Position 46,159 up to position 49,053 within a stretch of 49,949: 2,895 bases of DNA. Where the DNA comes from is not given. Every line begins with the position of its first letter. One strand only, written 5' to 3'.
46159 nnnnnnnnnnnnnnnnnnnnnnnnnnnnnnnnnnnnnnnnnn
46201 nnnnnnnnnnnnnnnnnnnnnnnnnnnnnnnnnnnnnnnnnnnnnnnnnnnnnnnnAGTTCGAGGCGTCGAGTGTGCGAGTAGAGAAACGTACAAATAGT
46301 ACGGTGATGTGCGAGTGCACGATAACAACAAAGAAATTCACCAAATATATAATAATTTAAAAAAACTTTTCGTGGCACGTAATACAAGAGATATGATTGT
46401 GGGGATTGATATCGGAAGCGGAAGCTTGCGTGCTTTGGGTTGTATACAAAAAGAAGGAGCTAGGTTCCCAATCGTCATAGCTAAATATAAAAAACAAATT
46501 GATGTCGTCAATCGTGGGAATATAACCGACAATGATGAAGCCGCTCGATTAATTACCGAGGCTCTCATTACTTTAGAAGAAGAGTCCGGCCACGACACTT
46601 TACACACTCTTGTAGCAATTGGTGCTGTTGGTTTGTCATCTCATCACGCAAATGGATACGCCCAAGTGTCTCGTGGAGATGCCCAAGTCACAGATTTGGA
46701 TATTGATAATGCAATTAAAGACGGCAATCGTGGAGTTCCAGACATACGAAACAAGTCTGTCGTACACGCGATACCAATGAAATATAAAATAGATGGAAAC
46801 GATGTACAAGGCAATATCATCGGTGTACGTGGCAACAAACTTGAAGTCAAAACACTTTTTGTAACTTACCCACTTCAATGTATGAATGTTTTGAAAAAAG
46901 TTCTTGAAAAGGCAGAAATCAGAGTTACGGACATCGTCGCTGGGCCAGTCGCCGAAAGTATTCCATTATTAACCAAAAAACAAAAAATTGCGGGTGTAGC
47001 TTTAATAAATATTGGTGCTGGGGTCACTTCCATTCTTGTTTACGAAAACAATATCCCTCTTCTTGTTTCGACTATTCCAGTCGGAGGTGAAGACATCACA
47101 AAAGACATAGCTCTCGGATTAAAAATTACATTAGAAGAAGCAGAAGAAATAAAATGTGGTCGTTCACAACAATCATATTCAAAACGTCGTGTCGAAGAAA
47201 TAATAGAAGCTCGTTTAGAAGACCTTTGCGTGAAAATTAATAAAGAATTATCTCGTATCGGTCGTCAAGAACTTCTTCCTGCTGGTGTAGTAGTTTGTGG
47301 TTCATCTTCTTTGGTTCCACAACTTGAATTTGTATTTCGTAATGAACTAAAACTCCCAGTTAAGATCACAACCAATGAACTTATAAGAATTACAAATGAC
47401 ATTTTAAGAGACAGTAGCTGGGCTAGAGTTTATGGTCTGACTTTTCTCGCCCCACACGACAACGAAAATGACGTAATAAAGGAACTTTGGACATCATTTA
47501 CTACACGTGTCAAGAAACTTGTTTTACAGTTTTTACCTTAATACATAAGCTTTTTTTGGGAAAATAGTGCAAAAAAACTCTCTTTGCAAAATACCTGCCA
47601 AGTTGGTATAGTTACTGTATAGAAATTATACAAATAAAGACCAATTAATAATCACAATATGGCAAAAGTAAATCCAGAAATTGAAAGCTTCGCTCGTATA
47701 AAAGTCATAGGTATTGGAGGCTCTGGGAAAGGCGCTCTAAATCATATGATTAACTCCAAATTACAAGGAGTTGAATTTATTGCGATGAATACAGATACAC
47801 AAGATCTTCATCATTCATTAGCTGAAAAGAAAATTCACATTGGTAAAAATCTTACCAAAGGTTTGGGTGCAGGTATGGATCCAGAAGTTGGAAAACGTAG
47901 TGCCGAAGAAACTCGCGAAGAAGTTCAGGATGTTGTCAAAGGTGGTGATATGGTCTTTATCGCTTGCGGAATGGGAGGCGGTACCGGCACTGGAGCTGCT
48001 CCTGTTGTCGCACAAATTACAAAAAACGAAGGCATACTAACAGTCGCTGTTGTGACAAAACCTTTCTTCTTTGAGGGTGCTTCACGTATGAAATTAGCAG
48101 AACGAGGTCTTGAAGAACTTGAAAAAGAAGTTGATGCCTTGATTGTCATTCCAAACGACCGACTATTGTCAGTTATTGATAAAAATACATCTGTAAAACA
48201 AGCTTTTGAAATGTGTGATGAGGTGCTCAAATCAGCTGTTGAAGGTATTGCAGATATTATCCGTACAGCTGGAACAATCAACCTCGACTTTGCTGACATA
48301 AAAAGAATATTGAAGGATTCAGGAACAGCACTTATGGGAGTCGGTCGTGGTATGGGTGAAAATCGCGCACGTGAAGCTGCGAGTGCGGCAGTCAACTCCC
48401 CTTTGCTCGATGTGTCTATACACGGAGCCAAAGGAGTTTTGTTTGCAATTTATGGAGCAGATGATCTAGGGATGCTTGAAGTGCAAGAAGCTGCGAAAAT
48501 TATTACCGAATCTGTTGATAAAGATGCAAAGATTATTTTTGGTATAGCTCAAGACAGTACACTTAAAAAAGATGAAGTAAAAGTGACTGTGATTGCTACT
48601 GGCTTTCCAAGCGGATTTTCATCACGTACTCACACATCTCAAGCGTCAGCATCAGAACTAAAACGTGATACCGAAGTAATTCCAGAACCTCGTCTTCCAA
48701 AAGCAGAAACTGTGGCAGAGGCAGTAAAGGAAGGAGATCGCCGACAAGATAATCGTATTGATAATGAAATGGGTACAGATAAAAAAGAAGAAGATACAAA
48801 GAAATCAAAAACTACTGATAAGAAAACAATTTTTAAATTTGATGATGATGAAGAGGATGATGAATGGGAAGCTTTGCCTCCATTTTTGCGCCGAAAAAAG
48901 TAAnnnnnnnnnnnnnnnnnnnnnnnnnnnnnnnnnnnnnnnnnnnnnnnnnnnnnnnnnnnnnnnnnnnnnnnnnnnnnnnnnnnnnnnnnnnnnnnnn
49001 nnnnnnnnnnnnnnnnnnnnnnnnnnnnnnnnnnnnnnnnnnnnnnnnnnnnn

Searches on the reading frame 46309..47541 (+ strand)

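Call 10: search_protein_families(library=pfam, max_evalue=0.001, proteins=[window:46309-47541:+])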
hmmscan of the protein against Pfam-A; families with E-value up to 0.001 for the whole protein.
window:46309-47541:+ (410 aa): 4 families
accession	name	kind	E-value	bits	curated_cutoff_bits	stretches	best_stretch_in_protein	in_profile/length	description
PF14450.12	FtsA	-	2.2e-19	70.5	31.8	1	231-375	1-126/127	Cell division protein FtsA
PF02491.25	SHS2_FTSA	-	1.8e-10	41.4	25.4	1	109-186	4-79/79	SHS2 domain inserted in FTSA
PF11104.14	PilM_2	-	1.8e-07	30.8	27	1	218-354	170-305/340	Type IV pilus assembly protein PilM;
PF06723.19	MreB_Mbl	-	7.1e-05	22.2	27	0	291-358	238-308/327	MreB/Mbl protein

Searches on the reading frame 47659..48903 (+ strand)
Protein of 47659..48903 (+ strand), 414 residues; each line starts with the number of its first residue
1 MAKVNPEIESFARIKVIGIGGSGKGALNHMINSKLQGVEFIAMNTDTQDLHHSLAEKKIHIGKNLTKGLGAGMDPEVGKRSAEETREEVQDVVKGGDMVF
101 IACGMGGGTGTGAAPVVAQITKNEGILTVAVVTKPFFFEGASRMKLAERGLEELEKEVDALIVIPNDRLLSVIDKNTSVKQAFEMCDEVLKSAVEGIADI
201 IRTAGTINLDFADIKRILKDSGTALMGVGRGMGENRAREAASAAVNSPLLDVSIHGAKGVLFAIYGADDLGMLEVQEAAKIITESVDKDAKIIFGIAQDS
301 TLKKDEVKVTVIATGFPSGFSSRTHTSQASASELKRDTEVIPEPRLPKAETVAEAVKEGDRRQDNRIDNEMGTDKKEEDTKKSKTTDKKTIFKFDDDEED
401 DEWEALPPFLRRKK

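Call 10: search_protein_families(library=pfam, max_evalue=0.001, proteins=[window:47659-48903:+])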
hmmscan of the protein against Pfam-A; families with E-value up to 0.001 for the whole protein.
window:47659-48903:+ (414 aa): 2 families
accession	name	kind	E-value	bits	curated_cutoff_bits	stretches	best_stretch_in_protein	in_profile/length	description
PF00091.31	Tubulin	-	8.4e-48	163.6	33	1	13-173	1-189/190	Tubulin/FtsZ family, GTPase domain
PF12327.13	FtsZ_C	-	6.9e-30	103.6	27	1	222-316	1-94/95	FtsZ family, C-terminal domain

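Call 24: find_encoding_contigs(protein=window:47659-48903:+, flank=10000, max_places=3)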
Protein window:47659-48903:+ (414 aa): 1 contig read that carries it; 1 place shown.
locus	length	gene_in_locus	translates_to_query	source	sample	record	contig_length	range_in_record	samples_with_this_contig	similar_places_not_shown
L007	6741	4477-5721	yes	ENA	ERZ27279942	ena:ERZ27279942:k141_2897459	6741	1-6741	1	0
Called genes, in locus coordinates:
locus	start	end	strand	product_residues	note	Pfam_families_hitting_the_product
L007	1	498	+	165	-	?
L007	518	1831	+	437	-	PF13393:tRNA-synt_His, PF00587:tRNA-synt_2b, PF03129:HGTP_anticodon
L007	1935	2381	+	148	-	-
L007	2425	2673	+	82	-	-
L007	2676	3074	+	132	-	PF02130:YbeY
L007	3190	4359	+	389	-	PF02491:SHS2_FTSA, PF11104:PilM_2 (weak), PF14450:FtsA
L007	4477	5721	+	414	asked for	PF00091:Tubulin, PF12327:FtsZ_C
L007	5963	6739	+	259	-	?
